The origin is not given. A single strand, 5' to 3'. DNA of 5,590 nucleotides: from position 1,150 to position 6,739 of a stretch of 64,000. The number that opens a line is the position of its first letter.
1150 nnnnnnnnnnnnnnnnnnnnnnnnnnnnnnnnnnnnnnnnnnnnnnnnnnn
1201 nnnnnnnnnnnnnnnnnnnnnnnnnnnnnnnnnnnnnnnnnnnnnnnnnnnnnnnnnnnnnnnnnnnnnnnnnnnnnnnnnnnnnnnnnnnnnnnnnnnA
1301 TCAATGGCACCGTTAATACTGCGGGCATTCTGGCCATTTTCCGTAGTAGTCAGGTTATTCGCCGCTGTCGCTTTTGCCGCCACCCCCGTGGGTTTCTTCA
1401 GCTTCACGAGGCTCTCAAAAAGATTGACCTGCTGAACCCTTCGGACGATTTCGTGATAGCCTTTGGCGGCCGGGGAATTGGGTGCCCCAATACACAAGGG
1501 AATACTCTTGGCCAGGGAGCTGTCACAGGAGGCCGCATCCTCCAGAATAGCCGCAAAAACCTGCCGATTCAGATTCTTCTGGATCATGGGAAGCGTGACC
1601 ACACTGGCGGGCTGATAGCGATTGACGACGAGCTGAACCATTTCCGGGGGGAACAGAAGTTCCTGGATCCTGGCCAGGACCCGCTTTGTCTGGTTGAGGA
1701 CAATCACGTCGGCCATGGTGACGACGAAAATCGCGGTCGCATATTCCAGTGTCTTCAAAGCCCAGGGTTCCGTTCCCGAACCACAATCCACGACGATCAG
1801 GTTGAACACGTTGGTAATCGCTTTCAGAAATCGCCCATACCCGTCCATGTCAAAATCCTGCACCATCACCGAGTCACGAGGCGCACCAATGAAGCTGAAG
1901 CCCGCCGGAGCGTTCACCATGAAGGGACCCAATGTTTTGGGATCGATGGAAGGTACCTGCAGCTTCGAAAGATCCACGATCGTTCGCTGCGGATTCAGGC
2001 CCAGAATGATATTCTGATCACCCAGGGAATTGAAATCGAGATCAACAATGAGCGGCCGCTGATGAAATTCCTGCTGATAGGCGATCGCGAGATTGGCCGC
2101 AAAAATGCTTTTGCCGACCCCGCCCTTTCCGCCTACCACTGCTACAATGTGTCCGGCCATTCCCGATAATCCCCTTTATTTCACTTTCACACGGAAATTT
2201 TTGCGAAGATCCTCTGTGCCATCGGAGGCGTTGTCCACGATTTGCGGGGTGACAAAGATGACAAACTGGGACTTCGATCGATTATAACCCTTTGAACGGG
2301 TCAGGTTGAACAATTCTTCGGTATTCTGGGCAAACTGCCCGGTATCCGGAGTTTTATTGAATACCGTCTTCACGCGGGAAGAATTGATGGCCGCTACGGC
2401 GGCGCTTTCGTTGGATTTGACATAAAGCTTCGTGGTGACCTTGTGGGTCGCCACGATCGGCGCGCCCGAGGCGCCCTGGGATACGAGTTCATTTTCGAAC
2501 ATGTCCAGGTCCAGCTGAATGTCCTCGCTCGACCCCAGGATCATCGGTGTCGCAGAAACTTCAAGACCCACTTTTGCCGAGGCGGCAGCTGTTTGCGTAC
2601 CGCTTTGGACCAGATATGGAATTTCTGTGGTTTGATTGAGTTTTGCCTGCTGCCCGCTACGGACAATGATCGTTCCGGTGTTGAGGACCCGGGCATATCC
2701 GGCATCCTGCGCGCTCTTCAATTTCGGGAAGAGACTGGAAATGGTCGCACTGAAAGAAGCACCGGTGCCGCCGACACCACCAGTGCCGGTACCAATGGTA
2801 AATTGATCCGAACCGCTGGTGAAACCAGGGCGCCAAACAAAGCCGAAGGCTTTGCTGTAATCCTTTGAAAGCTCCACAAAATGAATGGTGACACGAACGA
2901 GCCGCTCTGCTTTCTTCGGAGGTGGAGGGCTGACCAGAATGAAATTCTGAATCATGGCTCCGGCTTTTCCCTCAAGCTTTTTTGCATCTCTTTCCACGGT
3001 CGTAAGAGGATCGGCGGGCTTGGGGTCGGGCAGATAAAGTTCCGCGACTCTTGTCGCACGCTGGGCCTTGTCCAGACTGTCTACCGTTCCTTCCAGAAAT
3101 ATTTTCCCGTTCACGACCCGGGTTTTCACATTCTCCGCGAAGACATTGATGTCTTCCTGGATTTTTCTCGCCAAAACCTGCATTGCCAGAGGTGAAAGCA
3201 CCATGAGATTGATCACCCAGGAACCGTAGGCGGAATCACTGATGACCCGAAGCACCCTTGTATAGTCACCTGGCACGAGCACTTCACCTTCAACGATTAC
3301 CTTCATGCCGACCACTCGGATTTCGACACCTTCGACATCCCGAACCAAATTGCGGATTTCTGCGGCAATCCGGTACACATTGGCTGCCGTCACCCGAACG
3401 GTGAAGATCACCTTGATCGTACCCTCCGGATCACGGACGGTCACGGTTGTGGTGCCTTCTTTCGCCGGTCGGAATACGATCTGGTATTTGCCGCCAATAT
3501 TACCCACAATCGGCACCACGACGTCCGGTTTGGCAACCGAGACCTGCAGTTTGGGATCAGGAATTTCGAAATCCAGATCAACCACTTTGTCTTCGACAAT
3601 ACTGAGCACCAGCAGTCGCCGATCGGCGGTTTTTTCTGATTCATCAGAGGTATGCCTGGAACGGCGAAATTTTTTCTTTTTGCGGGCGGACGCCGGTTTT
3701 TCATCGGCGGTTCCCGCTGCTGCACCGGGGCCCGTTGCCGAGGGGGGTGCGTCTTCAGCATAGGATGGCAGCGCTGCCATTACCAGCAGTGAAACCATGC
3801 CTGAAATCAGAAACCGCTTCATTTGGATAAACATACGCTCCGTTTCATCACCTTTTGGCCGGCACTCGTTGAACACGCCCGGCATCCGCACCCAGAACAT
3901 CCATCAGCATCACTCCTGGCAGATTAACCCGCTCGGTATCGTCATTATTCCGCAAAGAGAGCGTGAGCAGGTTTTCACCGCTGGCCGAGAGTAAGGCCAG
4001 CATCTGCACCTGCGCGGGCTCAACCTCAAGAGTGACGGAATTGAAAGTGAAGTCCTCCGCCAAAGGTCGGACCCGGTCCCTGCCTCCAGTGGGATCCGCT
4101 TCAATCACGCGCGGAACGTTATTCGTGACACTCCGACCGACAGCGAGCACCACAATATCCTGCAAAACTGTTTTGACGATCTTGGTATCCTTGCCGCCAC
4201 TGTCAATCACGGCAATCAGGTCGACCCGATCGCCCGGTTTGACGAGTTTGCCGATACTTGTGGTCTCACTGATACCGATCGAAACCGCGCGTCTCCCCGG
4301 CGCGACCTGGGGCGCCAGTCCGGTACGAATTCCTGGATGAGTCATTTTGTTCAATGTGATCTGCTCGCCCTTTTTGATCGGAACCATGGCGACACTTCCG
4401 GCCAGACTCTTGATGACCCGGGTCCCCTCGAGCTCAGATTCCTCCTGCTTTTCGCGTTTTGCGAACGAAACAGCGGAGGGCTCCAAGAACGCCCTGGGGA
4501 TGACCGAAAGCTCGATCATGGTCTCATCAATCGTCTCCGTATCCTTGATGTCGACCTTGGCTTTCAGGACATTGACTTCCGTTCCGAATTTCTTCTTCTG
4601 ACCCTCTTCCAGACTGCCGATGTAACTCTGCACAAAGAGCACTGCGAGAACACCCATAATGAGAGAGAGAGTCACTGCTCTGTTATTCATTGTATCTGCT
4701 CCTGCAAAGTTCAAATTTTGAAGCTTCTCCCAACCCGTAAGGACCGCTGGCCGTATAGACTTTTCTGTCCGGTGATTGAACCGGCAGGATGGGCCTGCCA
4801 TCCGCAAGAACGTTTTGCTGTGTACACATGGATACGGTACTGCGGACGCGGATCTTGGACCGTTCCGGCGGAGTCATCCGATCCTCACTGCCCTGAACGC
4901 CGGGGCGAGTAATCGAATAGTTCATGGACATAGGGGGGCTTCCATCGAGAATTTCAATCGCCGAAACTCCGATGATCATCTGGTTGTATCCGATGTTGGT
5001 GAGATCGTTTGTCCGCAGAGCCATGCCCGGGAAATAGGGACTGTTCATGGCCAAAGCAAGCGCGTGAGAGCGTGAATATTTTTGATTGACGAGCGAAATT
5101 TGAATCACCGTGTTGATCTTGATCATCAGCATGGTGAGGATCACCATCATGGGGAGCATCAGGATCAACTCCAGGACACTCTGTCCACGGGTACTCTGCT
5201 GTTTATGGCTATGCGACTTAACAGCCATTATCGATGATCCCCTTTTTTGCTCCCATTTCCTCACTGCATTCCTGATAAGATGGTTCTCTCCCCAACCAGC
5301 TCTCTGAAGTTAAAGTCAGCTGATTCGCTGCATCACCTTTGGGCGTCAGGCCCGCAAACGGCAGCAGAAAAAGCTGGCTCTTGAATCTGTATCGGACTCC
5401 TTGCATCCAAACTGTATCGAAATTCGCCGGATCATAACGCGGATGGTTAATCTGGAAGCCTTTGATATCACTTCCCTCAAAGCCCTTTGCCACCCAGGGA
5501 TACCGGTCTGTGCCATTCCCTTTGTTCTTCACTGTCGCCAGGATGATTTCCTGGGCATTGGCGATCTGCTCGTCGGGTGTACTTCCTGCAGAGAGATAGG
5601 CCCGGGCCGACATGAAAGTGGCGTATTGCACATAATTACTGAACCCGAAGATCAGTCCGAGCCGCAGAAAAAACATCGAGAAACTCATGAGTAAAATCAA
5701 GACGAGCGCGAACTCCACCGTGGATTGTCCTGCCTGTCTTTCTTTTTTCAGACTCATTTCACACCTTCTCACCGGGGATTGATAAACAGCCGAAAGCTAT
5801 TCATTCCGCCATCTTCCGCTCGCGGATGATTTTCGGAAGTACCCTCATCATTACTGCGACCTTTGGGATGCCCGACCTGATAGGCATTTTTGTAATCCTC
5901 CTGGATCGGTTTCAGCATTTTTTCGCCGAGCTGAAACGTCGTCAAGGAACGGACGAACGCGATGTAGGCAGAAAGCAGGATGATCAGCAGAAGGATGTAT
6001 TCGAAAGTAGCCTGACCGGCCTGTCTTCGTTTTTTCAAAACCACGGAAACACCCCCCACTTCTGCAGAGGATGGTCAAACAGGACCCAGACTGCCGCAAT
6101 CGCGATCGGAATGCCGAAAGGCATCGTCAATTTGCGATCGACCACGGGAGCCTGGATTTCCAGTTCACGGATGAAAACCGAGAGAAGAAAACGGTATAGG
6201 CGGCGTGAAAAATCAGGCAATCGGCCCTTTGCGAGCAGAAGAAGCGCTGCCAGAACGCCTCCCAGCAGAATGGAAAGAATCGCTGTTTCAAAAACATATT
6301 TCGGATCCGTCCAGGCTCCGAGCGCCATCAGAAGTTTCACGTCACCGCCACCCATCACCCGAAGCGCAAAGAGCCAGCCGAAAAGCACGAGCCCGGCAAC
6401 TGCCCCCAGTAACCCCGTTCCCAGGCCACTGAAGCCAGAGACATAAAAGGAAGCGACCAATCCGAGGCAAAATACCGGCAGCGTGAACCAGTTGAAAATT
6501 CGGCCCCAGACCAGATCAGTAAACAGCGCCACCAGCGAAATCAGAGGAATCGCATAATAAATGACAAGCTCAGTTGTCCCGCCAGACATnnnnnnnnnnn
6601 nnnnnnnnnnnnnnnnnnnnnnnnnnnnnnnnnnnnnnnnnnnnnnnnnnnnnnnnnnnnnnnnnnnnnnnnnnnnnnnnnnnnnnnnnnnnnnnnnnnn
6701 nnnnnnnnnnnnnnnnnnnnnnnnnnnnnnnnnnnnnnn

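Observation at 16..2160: CpaE/TadZ-like ParA domain fused in-frame to the CpaF/TadA secretion ATPase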

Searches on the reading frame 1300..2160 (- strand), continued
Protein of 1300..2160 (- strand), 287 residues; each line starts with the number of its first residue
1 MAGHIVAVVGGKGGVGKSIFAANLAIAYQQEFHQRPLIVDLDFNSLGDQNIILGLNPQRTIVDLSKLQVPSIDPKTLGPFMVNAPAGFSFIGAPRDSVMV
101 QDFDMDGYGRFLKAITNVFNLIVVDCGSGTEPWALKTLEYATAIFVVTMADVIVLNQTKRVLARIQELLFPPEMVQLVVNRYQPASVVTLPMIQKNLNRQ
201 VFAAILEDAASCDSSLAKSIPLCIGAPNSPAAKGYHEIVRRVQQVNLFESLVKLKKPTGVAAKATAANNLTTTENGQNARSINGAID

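Call 29: list_cluster_members(proteins=[P0124, P0133, P0134, P0135, P0136, P0149, P0150, P0155, P0176, P0212])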
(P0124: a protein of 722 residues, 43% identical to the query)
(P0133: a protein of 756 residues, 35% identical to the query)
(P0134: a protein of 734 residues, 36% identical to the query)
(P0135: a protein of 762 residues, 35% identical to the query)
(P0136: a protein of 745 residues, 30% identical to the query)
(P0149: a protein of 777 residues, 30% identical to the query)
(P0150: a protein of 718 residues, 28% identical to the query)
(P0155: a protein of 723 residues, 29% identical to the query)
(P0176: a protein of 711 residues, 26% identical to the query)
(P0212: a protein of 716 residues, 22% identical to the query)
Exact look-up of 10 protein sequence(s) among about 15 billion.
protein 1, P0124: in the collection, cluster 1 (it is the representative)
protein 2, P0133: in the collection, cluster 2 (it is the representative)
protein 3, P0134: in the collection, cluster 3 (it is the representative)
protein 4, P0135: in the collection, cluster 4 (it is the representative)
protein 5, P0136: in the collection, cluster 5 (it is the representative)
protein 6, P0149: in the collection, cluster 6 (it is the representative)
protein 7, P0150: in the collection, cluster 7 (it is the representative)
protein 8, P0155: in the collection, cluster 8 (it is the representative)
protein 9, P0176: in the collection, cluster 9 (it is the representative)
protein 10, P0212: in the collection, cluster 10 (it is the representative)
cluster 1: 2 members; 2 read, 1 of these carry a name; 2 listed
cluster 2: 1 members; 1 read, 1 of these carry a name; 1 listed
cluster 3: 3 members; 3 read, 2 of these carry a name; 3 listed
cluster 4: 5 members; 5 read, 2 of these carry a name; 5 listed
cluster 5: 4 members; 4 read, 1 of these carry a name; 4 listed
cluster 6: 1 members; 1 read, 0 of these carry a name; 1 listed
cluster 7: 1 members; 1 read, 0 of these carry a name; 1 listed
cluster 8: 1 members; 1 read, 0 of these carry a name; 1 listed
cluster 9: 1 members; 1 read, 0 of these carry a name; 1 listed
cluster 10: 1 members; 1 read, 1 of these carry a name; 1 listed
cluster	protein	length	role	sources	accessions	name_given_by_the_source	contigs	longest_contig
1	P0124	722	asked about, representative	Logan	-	-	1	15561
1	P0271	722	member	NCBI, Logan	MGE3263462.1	MAG: ATPase, T2SS/T4P/T4SS family [Bacteriovoracia bacterium]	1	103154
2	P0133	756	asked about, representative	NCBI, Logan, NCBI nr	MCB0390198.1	MAG: Flp pilus assembly complex ATPase component TadA [Bdellovibrionales bacterium] | Flp pilus assembly complex ATPase component TadA [Bdellovibrionales bacterium]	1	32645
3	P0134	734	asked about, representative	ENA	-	-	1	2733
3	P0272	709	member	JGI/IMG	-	septum site-determining protein MinD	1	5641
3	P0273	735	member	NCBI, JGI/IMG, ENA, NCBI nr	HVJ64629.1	MAG TPA: ATPase, T2SS/T4P/T4SS family [Bdellovibrionota bacterium] | ATPase, T2SS/T4P/T4SS family [Bdellovibrionota bacterium]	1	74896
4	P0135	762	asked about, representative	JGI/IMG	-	-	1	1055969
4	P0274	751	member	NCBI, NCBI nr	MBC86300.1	MAG: pilus assembly protein TadA [Bdellovibrionaceae bacterium] | pilus assembly protein TadA [Pseudobdellovibrionaceae bacterium]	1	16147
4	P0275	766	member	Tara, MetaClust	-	strand:- start:18165 stop:20465 length:2301 start_codon:yes stop_codon:yes ... | TARA_076_MES_0.22-3_scaffold280893_1_gene280418 COG4962,COG0455 K03609,K02283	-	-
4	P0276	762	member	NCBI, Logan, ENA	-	-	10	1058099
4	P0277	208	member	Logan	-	-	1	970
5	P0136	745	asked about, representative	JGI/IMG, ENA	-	-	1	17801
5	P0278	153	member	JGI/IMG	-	hypothetical protein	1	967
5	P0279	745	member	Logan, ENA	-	-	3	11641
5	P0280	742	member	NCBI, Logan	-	-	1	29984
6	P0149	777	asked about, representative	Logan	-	-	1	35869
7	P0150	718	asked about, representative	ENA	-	-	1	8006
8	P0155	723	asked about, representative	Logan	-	-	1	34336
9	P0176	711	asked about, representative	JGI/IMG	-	-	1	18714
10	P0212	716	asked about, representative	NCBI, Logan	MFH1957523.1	MAG: ATPase, T2SS/T4P/T4SS family [bacterium]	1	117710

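Call 40: search_solved_structures(query=A3, max_evalue=0.001, show_alignments=0)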
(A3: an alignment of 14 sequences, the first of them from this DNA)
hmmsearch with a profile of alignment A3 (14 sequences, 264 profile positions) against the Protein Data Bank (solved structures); distinct sequences matched with E-value up to 0.001: 94 (the best 60 are shown).
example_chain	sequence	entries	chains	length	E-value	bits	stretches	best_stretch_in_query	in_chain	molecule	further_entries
3ea0_A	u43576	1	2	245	1.1e-41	146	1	3-241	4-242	ATPase, ParA family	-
1hyq_A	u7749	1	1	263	6.2e-31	110.8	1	4-256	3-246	CELL DIVISION INHIBITOR (MIND-1)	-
1ion_A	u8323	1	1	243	4.9e-28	101.3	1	3-243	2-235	PROBABLE CELL DIVISION INHIBITOR MIND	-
1g3q_A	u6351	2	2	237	6.2e-28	100.9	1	2-243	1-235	CELL DIVISION INHIBITOR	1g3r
4rz2_A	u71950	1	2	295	2.4e-26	95.7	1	4-240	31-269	Site-determining protein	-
4v03_A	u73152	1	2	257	2e-25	92.7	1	4-246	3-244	SITE-DETERMINING PROTEIN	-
4rz3_A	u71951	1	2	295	3.9e-25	91.8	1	4-240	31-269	Site-determining protein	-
4v02_A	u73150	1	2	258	3.4e-24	88.7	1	4-246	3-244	SITE-DETERMINING PROTEIN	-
5j1j_A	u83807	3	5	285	1.8e-23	86.3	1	4-242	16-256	Site-determining protein | Transcriptional antiactivator FleN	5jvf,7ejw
8pb9_A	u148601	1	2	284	2.9e-22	82.3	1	4-242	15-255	Antiactivator FleN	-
8p53_A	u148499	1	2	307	3.7e-22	82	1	4-242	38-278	Antiactivator FleN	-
6riq_C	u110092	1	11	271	7.4e-21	77.7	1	4-249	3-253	Site-determining protein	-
3q9l_A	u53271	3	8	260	1.7e-20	76.5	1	3-242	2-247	Septum site-determining protein minD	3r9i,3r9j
6iub_A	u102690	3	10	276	3.1e-17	65.9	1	1-168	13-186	SpoOJ regulator (Soj)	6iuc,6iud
8jmj_A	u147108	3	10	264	4.2e-16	62.1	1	1-168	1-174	SpoOJ regulator (Soj)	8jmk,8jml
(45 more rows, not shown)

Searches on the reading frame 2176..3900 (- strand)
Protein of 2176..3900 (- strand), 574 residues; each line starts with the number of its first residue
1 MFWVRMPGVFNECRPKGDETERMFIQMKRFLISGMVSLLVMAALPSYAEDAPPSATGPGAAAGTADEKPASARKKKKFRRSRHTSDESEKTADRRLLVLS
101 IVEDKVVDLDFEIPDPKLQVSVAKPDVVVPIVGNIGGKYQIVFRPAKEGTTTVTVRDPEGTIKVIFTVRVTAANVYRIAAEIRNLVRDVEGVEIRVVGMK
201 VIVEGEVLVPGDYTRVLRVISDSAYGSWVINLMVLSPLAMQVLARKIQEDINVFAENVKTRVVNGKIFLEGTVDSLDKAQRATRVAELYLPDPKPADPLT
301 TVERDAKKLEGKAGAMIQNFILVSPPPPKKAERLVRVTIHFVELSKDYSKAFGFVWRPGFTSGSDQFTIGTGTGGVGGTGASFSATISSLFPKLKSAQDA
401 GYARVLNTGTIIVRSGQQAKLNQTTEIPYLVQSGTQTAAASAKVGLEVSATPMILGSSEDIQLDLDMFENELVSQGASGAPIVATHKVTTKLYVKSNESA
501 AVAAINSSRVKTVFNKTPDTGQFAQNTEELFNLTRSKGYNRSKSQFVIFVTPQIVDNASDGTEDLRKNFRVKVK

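Call 6: search_protein_families(library=pfam, proteins=[window:2176-3900:-], max_evalue=0.01)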
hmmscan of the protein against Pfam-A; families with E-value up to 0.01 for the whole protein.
window:2176-3900:- (574 aa): 2 families
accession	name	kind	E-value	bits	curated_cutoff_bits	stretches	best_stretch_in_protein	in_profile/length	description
PF00263.26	Secretin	-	2.8e-16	60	27.5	1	398-556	3-169/169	Bacterial type II and III secretion system protein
PF04972.22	BON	-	1.8e-05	25.4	27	1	245-287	7-53/69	BON domain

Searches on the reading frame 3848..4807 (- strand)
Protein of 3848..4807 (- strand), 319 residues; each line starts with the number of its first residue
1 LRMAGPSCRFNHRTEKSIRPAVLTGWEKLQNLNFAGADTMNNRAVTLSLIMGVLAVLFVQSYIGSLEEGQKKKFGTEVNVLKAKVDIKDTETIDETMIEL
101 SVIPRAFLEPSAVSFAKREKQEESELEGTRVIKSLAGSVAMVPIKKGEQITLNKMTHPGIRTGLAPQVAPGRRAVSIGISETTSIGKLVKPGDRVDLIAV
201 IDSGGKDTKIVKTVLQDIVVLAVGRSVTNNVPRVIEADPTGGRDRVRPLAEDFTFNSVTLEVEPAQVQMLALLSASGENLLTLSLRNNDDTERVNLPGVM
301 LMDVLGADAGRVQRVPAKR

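Call 6: search_protein_families(library=pfam, proteins=[window:3848-4807:-], max_evalue=0.01)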
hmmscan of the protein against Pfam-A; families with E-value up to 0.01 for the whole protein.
window:3848-4807:- (319 aa): 2 families
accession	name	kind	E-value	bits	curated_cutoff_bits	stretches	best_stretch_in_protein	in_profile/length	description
PF16976.10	RcpC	-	1.5e-22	80.1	28.8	1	163-286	2-114/114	Flp pilus assembly protein RcpC/CpaB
PF08666.17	SAF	-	0.0015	19.5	21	1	78-152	1-59/63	SAF domain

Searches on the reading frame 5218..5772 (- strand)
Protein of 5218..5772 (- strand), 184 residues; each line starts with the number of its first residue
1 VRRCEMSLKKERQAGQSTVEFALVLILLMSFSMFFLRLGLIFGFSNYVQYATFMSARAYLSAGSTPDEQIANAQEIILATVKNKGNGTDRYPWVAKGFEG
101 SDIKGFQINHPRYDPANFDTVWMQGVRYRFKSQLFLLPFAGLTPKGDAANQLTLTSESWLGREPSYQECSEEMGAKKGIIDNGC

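Call 6: search_protein_families(library=pfam, proteins=[window:5218-5772:-], max_evalue=0.01)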
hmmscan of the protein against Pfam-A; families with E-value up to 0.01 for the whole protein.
window:5218-5772:- (184 aa): 1 family
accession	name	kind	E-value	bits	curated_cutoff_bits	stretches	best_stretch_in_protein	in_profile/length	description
PF07811.17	TadE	-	5.7e-05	23.6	22.9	1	15-57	1-43/43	TadE-like protein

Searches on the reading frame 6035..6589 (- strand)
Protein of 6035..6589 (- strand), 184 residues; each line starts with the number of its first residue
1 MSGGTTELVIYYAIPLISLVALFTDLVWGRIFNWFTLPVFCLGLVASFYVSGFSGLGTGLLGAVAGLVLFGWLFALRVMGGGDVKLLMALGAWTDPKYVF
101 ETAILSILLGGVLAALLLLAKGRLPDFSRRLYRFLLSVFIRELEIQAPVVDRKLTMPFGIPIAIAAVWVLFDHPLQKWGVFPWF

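Call 6: search_protein_families(library=pfam, proteins=[window:6035-6589:-], max_evalue=0.01)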
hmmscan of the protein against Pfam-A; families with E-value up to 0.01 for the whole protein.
window:6035-6589:- (184 aa): 1 family
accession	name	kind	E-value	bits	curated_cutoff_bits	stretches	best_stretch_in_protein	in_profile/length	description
PF01478.23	Peptidase_A24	-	7.1e-18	65.4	26.5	1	14-114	3-103/104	Type IV leader peptidase family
